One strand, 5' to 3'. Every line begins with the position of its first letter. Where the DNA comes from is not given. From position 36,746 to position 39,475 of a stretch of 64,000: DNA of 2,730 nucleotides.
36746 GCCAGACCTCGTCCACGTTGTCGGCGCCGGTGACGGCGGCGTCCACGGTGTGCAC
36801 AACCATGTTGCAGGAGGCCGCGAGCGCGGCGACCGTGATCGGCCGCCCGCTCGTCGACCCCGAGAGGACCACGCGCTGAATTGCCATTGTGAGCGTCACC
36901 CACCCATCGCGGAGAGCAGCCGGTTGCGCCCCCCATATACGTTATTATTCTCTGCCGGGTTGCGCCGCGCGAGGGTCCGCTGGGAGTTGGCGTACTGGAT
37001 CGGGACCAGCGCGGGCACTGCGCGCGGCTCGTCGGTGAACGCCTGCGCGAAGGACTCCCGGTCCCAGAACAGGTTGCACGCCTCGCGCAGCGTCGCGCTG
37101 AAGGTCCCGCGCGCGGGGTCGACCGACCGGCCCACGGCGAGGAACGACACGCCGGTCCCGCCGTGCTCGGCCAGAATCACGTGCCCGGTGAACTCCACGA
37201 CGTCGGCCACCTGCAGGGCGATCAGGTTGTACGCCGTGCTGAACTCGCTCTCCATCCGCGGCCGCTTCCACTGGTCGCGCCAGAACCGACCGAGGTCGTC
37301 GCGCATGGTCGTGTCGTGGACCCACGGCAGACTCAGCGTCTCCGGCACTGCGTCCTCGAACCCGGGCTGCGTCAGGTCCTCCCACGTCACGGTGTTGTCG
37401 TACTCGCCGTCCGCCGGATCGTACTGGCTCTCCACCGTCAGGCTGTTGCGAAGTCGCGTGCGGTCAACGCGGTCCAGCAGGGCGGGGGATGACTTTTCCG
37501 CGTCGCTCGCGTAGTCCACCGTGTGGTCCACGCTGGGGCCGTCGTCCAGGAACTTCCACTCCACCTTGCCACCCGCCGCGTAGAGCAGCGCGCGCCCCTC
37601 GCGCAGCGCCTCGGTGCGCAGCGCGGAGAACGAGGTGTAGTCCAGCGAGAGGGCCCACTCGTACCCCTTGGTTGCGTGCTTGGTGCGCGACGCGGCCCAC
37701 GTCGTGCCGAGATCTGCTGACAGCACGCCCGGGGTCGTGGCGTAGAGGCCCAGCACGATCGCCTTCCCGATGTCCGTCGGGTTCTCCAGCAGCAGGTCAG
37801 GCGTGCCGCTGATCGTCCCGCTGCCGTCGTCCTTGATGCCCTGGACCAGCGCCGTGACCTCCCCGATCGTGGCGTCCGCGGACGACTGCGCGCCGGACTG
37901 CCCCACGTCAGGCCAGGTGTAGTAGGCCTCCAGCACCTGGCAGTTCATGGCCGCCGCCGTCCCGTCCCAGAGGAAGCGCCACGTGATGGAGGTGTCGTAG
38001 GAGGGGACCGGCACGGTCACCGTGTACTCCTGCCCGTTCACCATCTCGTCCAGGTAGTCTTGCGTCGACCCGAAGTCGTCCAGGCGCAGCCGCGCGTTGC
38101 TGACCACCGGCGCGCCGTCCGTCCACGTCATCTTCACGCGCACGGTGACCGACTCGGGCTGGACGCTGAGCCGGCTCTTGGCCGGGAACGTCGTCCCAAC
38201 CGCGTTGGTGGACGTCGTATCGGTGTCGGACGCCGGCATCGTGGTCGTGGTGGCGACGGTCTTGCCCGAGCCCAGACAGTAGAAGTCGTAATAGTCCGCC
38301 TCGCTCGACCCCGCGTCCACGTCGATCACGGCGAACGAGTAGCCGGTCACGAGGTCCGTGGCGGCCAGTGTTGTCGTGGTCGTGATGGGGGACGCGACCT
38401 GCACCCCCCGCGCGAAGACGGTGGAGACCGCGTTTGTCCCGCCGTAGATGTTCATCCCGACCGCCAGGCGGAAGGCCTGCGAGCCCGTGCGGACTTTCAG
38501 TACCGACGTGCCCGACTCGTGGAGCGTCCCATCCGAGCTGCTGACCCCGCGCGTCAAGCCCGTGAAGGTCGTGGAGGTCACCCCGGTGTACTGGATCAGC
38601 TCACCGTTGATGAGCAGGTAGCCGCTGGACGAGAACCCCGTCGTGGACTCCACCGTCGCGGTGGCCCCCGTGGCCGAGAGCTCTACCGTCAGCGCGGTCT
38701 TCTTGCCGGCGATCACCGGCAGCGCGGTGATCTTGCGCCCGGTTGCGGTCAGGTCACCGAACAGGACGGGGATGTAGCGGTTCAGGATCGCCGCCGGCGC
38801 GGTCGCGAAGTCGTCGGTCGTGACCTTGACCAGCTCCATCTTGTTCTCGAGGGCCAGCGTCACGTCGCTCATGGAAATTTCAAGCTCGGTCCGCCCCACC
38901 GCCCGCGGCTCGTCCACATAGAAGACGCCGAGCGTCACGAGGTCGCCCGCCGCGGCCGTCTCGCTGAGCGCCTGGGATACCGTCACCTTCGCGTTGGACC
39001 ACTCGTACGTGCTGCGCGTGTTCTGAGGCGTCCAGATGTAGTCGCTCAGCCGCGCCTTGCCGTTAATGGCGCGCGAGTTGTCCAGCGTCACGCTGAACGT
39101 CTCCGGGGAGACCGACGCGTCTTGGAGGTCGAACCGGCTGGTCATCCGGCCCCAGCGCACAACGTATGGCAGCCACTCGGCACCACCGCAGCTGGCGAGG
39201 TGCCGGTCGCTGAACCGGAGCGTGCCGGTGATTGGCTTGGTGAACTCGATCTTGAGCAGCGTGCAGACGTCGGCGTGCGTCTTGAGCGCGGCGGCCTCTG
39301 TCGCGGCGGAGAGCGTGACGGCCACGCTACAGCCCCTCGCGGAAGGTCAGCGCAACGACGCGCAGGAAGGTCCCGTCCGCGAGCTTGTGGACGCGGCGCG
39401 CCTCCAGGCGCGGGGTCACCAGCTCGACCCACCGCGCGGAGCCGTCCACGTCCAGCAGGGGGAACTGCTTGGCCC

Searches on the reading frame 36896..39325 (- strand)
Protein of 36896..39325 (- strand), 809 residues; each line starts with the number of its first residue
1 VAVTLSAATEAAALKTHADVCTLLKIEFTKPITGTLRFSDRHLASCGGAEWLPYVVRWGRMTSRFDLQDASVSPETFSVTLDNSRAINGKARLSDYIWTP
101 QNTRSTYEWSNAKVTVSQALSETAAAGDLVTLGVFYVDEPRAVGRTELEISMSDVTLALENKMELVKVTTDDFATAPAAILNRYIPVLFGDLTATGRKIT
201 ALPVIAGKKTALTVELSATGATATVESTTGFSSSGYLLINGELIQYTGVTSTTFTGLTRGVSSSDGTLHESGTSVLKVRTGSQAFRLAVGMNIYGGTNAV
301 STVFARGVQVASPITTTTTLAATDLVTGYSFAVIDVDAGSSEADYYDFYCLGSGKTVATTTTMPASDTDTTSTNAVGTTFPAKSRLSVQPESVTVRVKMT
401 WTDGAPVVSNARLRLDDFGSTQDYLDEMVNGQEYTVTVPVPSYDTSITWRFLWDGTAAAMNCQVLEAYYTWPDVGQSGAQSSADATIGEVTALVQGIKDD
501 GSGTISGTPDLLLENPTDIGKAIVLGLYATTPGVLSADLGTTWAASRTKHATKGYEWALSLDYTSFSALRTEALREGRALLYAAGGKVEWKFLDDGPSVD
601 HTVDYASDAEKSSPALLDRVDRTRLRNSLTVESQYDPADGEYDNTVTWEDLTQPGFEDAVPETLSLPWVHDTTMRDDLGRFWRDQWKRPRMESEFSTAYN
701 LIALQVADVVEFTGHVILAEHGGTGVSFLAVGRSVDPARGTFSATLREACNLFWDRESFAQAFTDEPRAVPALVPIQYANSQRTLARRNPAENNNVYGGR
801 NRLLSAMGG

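Call 43: search_protein_families(library=phrogs, proteins=[window:36896-39325:-], max_evalue=0.00001)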
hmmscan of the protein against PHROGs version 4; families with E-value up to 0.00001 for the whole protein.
window:36896-39325:- (809 aa): 4 families
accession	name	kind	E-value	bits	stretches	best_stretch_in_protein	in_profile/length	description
phrog_22827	-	unknown function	7.3e-09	35.8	1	191-262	248-319/613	-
phrog_4406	-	head and packaging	1.2e-08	33.1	1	210-354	2923-3037/3231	virion structural protein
phrog_2885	-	tail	1.1e-07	29.5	1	209-263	72-127/4179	baseplate wedge subunit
phrog_708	-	tail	2.5e-07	29.7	1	210-262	940-992/1383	baseplate wedge subunit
